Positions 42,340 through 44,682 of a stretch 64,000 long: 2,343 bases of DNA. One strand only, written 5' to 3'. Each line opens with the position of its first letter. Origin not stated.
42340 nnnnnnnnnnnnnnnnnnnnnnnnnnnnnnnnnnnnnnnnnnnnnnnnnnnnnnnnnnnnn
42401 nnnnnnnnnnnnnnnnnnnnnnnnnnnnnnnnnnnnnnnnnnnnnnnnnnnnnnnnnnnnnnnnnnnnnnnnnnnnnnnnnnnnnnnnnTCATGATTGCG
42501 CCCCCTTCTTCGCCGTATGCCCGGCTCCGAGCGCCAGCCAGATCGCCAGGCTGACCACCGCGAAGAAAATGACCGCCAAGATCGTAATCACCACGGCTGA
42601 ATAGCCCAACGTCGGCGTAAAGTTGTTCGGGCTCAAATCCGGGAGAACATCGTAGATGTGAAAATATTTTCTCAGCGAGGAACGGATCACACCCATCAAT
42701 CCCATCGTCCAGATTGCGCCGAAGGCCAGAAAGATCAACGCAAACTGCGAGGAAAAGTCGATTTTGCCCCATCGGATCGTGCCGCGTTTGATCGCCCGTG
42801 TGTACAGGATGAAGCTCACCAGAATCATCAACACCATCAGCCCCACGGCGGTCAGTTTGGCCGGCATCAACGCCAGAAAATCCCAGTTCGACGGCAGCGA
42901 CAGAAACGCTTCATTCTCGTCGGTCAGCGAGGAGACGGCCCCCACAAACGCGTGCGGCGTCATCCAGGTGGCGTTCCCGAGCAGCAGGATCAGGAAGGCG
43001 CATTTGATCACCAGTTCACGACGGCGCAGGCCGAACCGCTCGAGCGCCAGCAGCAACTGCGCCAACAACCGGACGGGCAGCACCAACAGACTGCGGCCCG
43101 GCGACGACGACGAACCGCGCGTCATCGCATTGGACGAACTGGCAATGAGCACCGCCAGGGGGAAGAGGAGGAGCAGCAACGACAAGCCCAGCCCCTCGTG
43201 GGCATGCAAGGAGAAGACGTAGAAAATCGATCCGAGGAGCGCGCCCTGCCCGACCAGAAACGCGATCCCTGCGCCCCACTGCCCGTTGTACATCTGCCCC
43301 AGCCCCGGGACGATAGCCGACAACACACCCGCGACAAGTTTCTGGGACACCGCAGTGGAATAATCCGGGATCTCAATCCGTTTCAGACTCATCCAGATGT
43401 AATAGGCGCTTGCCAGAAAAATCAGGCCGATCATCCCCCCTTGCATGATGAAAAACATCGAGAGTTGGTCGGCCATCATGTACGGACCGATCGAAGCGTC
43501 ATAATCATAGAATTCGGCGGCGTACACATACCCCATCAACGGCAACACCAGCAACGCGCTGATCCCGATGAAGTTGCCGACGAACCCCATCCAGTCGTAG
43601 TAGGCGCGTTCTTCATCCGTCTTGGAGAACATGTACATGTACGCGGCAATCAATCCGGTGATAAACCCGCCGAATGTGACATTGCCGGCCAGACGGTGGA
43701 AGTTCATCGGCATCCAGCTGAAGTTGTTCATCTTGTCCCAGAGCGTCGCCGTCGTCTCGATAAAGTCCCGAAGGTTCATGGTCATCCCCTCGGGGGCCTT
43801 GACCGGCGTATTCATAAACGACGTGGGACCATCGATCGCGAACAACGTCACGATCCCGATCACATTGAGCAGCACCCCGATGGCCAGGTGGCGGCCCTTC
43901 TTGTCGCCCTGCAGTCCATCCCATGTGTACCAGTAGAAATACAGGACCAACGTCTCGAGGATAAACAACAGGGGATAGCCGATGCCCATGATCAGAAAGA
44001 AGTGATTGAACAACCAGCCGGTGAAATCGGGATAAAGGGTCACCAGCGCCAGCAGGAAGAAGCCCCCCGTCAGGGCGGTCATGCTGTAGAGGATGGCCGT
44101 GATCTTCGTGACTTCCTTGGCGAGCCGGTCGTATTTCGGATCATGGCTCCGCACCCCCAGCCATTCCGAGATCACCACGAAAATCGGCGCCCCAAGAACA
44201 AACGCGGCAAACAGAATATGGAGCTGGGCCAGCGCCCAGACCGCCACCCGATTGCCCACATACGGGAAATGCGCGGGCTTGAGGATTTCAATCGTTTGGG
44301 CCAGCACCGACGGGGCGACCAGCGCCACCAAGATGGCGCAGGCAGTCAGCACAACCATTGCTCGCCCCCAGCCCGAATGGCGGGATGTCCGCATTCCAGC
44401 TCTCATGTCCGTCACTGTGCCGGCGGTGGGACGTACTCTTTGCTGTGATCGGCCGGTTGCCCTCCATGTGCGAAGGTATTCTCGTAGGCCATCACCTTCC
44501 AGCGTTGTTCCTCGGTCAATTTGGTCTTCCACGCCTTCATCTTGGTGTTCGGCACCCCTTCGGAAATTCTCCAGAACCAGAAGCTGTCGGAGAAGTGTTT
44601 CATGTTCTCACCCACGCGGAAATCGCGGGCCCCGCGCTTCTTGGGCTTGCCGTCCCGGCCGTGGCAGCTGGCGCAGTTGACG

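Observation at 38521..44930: Respiratory operon combining a CydA-like bd-like oxidase (no CydB) with complex III subunits and four c-type cytochromes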

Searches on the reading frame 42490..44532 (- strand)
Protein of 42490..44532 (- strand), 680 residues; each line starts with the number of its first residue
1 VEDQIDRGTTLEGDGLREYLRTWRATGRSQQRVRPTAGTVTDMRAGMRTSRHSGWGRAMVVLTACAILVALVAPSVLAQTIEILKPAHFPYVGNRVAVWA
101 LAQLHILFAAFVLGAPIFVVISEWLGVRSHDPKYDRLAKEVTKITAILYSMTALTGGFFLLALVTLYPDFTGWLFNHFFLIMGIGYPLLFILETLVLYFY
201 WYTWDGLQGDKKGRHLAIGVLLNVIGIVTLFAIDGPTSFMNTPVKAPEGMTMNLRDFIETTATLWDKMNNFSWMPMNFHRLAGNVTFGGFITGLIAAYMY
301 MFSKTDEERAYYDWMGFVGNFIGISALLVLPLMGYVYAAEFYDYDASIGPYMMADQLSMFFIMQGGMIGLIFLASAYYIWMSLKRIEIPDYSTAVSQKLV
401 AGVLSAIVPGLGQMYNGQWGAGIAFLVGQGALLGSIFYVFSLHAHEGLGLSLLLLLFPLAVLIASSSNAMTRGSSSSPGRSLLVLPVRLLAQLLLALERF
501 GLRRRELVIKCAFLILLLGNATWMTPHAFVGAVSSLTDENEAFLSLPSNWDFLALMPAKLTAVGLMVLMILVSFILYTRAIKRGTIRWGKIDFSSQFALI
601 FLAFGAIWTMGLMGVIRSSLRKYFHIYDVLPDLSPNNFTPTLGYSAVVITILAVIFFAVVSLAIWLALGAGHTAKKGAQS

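Call 3: search_protein_families(library=pfam, proteins=[window:42490-44532:-], max_evalue=0.01)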
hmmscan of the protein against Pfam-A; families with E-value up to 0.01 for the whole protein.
window:42490-44532:- (680 aa): 2 families
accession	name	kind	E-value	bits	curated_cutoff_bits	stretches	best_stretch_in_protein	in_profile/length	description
PF01654.22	Cyt_bd_oxida_I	-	7.4e-23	81.2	26.2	1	100-343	8-239/418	Cytochrome bd terminal oxidase subunit I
PF18935.5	DUF5683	-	0.00072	20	26.7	1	401-430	8-36/151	Family of unknown function (DUF5683)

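Call 4: search_protein_families(library=ncbifam, proteins=[window:42490-44532:-], max_evalue=0.01)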
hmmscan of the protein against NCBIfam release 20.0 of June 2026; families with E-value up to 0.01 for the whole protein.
window:42490-44532:- (680 aa): 0 families

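Call 6: find_homologous_proteins(query=window:42490-44406:-)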
Query window:42490-44406:- (638 aa): 1491 proteins with E <= 0.001 among 8000 candidates; the best 120 are listed.
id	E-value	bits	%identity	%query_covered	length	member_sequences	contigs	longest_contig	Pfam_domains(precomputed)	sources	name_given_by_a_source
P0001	0.0e+0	1368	100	97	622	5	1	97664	PF01654.23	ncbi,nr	ncbi:MAG: cytochrome ubiquinol oxidase subunit I [Nitrospirae bacterium]|nr:cytochrome ubiquinol oxi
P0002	0.0e+0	1226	90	97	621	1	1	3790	PF01654.23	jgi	jgi:cytochrome bd-type quinol oxidase subunit 1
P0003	0.0e+0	1221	88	97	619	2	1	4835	PF01654.23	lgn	-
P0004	0.0e+0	1149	83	96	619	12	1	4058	PF01654.23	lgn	-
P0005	0.0e+0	1145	80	99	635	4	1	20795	PF01654.23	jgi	jgi:cytochrome d ubiquinol oxidase subunit I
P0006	0.0e+0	1083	79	94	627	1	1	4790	PF01654.23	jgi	jgi:cytochrome d ubiquinol oxidase subunit I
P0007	0.0e+0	1074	76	100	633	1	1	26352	PF01654.23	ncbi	-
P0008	0.0e+0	1072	78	95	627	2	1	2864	PF01654.23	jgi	-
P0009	0.0e+0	1071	76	100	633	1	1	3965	PF01654.23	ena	-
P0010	0.0e+0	1055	74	99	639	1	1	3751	PF01654.23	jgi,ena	-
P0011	0.0e+0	1046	77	95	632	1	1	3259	PF01654.23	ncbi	ncbi:MAG: cytochrome ubiquinol oxidase subunit I [Nitrospirota bacterium]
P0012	0.0e+0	1030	71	100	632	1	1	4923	PF01654.23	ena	-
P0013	0.0e+0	1028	73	98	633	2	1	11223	PF01654.23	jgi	jgi:cytochrome bd ubiquinol oxidase subunit I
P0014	0.0e+0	1025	75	95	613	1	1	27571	PF01654.23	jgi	jgi:cytochrome bd-type quinol oxidase subunit 1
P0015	0.0e+0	1025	73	97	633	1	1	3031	PF01654.23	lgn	-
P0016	0.0e+0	1023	74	97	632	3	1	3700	PF01654.23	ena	-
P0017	0.0e+0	1015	75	94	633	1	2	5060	PF01654.23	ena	-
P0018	6.8e-296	1001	73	97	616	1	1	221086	PF01654.23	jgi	jgi:cytochrome bd-type quinol oxidase subunit 1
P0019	2.8e-295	999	73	95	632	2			PF01654.23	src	-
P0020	2.2e-292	990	72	96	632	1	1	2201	PF01654.23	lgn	-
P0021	2.0e-291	986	70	98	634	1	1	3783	PF01654.23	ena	-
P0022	2.5e-291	986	71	99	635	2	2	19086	PF01654.23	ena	-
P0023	4.7e-269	912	61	100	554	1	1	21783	PF01654.23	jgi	-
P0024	1.5e-226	772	56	97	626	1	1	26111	PF01654.23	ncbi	-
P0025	5.6e-222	757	57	96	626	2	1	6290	PF01654.23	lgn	-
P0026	2.2e-220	752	72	53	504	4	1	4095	PF01654.23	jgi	jgi:cytochrome bd ubiquinol oxidase subunit I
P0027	3.0e-220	751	76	51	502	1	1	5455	PF01654.23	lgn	-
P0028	9.4e-220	750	75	52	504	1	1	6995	PF01654.23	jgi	jgi:cytochrome bd-type quinol oxidase subunit 1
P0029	2.8e-218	745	74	52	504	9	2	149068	PF01654.23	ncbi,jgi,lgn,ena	-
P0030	3.8e-218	744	76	47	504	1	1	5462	PF01654.23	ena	-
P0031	4.9e-215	734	56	93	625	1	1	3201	PF01654.23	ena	-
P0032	1.9e-214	732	73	51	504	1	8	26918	PF01654.23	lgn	-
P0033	1.1e-212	726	74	51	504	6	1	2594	PF01654.23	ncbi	ncbi:MAG: cytochrome ubiquinol oxidase subunit I [Nitrospiria bacterium]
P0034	1.2e-212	726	57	96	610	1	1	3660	PF01654.23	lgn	-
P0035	1.2e-211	723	75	47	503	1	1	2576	PF01654.23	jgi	jgi:cytochrome bd-type quinol oxidase subunit 1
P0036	1.7e-211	722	72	51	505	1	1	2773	PF01654.23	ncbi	-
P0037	2.6e-209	715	73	49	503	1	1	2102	PF01654.23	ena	-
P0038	8.9e-209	713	71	51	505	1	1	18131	PF01654.23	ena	-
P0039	3.6e-208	711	53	95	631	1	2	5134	PF01654.23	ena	-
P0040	4.5e-208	711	59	92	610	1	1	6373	PF01654.23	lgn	-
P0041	7.4e-201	687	68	51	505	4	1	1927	PF01654.23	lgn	-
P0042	1.3e-199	683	67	53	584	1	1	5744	PF01654.23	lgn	-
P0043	2.0e-199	682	50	98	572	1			PF01654.23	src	-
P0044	6.2e-199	681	49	97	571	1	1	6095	PF01654.23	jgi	jgi:cytochrome d ubiquinol oxidase subunit I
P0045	9.4e-199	680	67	53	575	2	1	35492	PF01654.23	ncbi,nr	ncbi:MAG: cytochrome ubiquinol oxidase subunit I [Nitrospirae bacterium]|nr:cytochrome ubiquinol oxi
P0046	4.5e-198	678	51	93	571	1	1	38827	PF01654.23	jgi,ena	-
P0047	5.5e-198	678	51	93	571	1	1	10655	PF01654.23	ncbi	-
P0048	6.4e-198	677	56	93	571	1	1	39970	PF01654.23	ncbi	-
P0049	7.6e-198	677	55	92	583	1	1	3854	PF01654.23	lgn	-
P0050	7.9e-198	677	55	93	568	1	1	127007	PF01654.23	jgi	jgi:hypothetical protein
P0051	1.1e-197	677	50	93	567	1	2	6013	PF01654.23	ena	-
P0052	1.1e-197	677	56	93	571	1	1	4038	PF01654.23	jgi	jgi:cytochrome bd-type quinol oxidase subunit 1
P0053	1.5e-197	676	53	95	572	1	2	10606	PF01654.23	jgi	-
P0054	1.6e-197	676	51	93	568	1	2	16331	PF01654.23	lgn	-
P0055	1.6e-197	676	49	98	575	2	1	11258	PF01654.23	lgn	-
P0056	2.1e-197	676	49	96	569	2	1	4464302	PF01654.23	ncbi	ncbi:cytochrome ubiquinol oxidase subunit I [Candidatus Nitrospira bockiana]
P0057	2.3e-197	676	49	98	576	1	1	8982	PF01654.23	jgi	jgi:hypothetical protein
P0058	3.2e-197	675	50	96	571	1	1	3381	PF01654.23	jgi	jgi:cytochrome d ubiquinol oxidase subunit I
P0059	3.4e-197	675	52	91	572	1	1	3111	PF01654.23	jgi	jgi:cytochrome bd ubiquinol oxidase subunit I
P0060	4.2e-197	675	50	93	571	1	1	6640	PF01654.23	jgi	jgi:cytochrome d ubiquinol oxidase subunit I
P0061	5.4e-197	674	51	93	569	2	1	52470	PF01654.23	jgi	jgi:cytochrome d ubiquinol oxidase subunit I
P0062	5.4e-197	674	50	97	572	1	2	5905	PF01654.23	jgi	jgi:cytochrome bd ubiquinol oxidase subunit I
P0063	5.5e-197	674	50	93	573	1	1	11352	PF01654.23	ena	-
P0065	6.4e-197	674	55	93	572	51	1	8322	PF01654.23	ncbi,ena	-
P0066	6.4e-197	674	52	91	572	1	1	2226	PF01654.23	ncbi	-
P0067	7.4e-197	674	50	97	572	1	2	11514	PF01654.23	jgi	jgi:cytochrome bd ubiquinol oxidase subunit I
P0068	7.7e-197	674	51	91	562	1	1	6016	PF01654.23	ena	-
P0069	8.5e-197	674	50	93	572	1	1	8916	PF01654.23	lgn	-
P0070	8.7e-197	674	53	95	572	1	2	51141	PF01654.23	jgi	jgi:cytochrome d ubiquinol oxidase subunit I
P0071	8.8e-197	674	49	98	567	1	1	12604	PF01654.23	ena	-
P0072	8.8e-197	674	49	98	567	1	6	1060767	PF01654.23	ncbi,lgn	ncbi:MAG: cytochrome ubiquinol oxidase subunit I [Nitrospiraceae bacterium]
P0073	9.0e-197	674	53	95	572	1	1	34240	PF01654.23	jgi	jgi:cytochrome d ubiquinol oxidase subunit I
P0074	9.1e-197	674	53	95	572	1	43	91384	PF01654.23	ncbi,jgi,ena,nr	ncbi:MAG: hypothetical protein E6K61_04165 [Nitrospirae bacterium]|nr:MAG: hypothetical protein AUI0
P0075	9.3e-197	674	53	95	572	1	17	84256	PF01654.23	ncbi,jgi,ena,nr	ncbi:MAG: hypothetical protein AUG11_00875 [Nitrospirae bacterium 13_1_20CM_2_62_14]|nr:MAG: hypothe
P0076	9.3e-197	674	48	98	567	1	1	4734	PF01654.23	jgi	jgi:hypothetical protein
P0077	1.1e-196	673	50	97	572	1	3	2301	PF01654.23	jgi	jgi:cytochrome bd ubiquinol oxidase subunit I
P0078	1.2e-196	673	51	91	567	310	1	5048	PF01654.23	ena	-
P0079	1.2e-196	673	53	95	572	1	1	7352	PF01654.23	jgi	jgi:cytochrome d ubiquinol oxidase subunit I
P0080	1.2e-196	673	51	91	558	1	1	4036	PF01654.23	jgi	jgi:cytochrome bd ubiquinol oxidase subunit I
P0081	1.2e-196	673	53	95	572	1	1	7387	PF01654.23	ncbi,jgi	-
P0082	1.5e-196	673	50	97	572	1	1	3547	PF01654.23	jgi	jgi:cytochrome bd ubiquinol oxidase subunit I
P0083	1.5e-196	673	50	97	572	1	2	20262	PF01654.23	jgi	jgi:hypothetical protein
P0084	1.5e-196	673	51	92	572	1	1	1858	PF01654.23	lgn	-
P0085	1.8e-196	673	49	92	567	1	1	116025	PF01654.23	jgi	-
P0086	1.8e-196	673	52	92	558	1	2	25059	PF01654.23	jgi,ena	-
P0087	1.9e-196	673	55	93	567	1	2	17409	PF01654.23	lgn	-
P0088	1.9e-196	673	51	91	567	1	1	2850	PF01654.23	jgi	jgi:hypothetical protein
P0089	2.0e-196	673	51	91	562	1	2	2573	PF01654.23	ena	-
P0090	2.1e-196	672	48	97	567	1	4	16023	PF01654.23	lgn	-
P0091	2.1e-196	672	49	97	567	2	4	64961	PF01654.23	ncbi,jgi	jgi:hypothetical protein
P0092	2.2e-196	672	50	95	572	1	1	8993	PF01654.23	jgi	-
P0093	2.2e-196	672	49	98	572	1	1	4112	PF01654.23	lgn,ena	-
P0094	2.4e-196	672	49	98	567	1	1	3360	PF01654.23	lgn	-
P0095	2.7e-196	672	48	93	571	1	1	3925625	PF01654.23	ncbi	ncbi:cytochrome ubiquinol oxidase subunit I [Nitrospira sp. Kam-Ns4a]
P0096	3.2e-196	672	53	95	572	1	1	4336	PF01654.23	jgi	-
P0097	3.3e-196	672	55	91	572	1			PF01654.23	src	-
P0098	3.6e-196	672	49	96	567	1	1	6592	PF01654.23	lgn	-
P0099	3.7e-196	672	50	95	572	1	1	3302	PF01654.23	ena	-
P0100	3.7e-196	672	51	91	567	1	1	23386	PF01654.23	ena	-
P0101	3.8e-196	672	54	95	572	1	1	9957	PF01654.23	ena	-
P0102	3.8e-196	672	49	98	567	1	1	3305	PF01654.23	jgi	jgi:hypothetical protein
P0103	3.9e-196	672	51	92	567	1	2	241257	PF01654.23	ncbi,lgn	-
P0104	4.7e-196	671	47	98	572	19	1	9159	PF01654.23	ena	-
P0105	5.0e-196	671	53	95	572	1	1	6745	PF01654.23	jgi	-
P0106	5.4e-196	671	49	98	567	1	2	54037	PF01654.23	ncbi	-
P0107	5.5e-196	671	50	93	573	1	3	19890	PF01654.23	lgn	-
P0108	5.5e-196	671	57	91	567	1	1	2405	PF01654.23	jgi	-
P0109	5.9e-196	671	51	93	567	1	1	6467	PF01654.23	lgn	-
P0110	6.3e-196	671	52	91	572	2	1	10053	PF01654.23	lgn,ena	-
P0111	6.4e-196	671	49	92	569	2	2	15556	PF01654.23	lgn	-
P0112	6.6e-196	671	51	91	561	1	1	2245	PF01654.23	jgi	jgi:hypothetical protein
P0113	7.1e-196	671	50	93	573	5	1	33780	PF01654.23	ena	-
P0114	7.5e-196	671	49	97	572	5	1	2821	PF01654.23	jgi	jgi:cytochrome bd ubiquinol oxidase subunit I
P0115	8.0e-196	670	51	91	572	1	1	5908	PF01654.23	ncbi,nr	ncbi:MAG: cytochrome ubiquinol oxidase subunit I [Nitrospirales bacterium]|nr:cytochrome ubiquinol o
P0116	8.1e-196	670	51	91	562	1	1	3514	PF01654.23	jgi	-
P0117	9.1e-196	670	50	93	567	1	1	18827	PF01654.23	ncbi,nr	ncbi:MAG TPA: cytochrome ubiquinol oxidase subunit I [Nitrospira sp.]|nr:cytochrome ubiquinol oxidas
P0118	9.5e-196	670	49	98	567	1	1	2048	PF01654.23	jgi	jgi:cytochrome d ubiquinol oxidase subunit I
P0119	9.7e-196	670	48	98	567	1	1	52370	PF01654.23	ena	-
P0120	9.8e-196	670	49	98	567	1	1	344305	PF01654.23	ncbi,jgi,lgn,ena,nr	ncbi:MAG: cytochrome ubiquinol oxidase subunit I [Nitrospira sp.]|jgi:cytochrome d ubiquinol oxidase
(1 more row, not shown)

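Call 16: find_encoding_contigs(protein=P0001, flank=10000, max_places=3)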
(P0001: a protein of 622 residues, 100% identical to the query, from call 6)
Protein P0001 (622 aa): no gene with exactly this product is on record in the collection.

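Call 18: find_related_loci(query=window:42490-44406:-, collection=genome_contigs, flank=10000)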
Query window:42490-44406:- (638 aa) in genome_contigs; peptide patterns used: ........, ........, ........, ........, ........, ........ (x = any residue, [..] = any of these).
258 stretches matched a pattern; 232 encode a relative of the query (tblastn E <= 1e-3); the best 80 are kept; 80 distinct loci.
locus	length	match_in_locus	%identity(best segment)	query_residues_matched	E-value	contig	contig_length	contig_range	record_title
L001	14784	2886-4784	79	2-634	0e+0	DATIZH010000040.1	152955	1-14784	MAG TPA_asm: Nitrospiria bacterium isolate SMAG_U15296 k141_4199648, whole genome shotgun sequence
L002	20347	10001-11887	76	1-633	0e+0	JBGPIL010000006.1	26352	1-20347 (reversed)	MAG: Nitrospiria bacterium isolate OBJ_0618_7090110_334 k141_7594688_length_26352_cov_9.0000, whole genome shotgun seque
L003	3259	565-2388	77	26-634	0e+0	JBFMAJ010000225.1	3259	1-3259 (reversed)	MAG: Nitrospirota bacterium isolate MAG135 MAG135_225, whole genome shotgun sequence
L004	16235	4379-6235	74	17-635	0e+0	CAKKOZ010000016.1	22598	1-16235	Nitrospiria bacterium isolate Hainich-H32-bin115-1 genome assembly, contig: H32-bin115_1_Hain_PNK108_H32_02um_1166_lengt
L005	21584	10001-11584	55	44-637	0e+0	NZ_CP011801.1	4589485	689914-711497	Nitrospira moscoviensis strain NSP M-1 chromosome, complete genome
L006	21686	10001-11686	53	6-637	0e+0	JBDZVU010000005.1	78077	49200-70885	MAG: Nitrospiraceae bacterium isolate PE_soil10 NODE_43_length_78077, whole genome shotgun sequence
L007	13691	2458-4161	52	6-638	0e+0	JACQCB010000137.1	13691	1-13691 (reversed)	MAG: Nitrospirae bacterium isolate NC_groundwater_957_Pr1_S-0.2um_61_41 Montesol18-Sp2_coassembly_scaffold_456101, whole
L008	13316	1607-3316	53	4-638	0e+0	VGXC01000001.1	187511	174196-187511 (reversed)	MAG: Nitrospira sp. isolate M_DeepCast_65m_m2_155 M_DeepCast_65m_m2_155_Ga0194120_10000035, whole genome shotgun sequenc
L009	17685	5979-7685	53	4-637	0e+0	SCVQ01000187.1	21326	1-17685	MAG: Nitrospirae bacterium isolate GW928_bin.19 GW928_bin.19-15549-1, whole genome shotgun sequence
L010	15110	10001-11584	55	44-637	0e+0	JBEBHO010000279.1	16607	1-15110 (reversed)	MAG: Nitrospira sp. isolate ATF_24 NODE_1500_length_16607_cov_8.574630, whole genome shotgun sequence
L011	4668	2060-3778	53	10-638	0e+0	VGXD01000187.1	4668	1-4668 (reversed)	MAG: Nitrospira sp. isolate M_DeepCast_65m_m2_186 M_DeepCast_65m_m2_186_Ga0194120_10032767, whole genome shotgun sequenc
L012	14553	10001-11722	54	8-638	0e+0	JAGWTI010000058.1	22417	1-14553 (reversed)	MAG: Nitrospirota bacterium isolate REEB37 contig-150_2842, whole genome shotgun sequence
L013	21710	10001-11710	52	4-638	0e+0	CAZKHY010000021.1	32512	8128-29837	MAG TPA_asm: uncultured Nitrospira sp. isolate SRP093762_co1_15 genome assembly, contig: NODE_827_length_32512_cov_11.74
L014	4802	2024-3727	53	6-638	0e+0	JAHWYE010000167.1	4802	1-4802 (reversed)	MAG: Nitrospirae bacterium isolate CR_Sed_300A_bin.33 scaffold_399, whole genome shotgun sequence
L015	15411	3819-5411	56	46-633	0e+0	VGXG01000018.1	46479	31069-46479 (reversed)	MAG: Nitrospira sp. isolate K_Offshore_80m_m2_121 K_Offshore_80m_m2_121_Ga0194132_10001539, whole genome shotgun sequenc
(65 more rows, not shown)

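Call 21: search_solved_structures(query=window:42490-44406:-, max_evalue=0.01, show_alignments=3)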
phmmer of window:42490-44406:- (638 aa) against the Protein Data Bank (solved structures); distinct sequences matched with E-value up to 0.01: 1.
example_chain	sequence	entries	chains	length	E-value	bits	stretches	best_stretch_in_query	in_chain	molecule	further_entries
5doq_A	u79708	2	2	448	1.4e-11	46.9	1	48-202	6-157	Bd-type quinol oxidase subunit I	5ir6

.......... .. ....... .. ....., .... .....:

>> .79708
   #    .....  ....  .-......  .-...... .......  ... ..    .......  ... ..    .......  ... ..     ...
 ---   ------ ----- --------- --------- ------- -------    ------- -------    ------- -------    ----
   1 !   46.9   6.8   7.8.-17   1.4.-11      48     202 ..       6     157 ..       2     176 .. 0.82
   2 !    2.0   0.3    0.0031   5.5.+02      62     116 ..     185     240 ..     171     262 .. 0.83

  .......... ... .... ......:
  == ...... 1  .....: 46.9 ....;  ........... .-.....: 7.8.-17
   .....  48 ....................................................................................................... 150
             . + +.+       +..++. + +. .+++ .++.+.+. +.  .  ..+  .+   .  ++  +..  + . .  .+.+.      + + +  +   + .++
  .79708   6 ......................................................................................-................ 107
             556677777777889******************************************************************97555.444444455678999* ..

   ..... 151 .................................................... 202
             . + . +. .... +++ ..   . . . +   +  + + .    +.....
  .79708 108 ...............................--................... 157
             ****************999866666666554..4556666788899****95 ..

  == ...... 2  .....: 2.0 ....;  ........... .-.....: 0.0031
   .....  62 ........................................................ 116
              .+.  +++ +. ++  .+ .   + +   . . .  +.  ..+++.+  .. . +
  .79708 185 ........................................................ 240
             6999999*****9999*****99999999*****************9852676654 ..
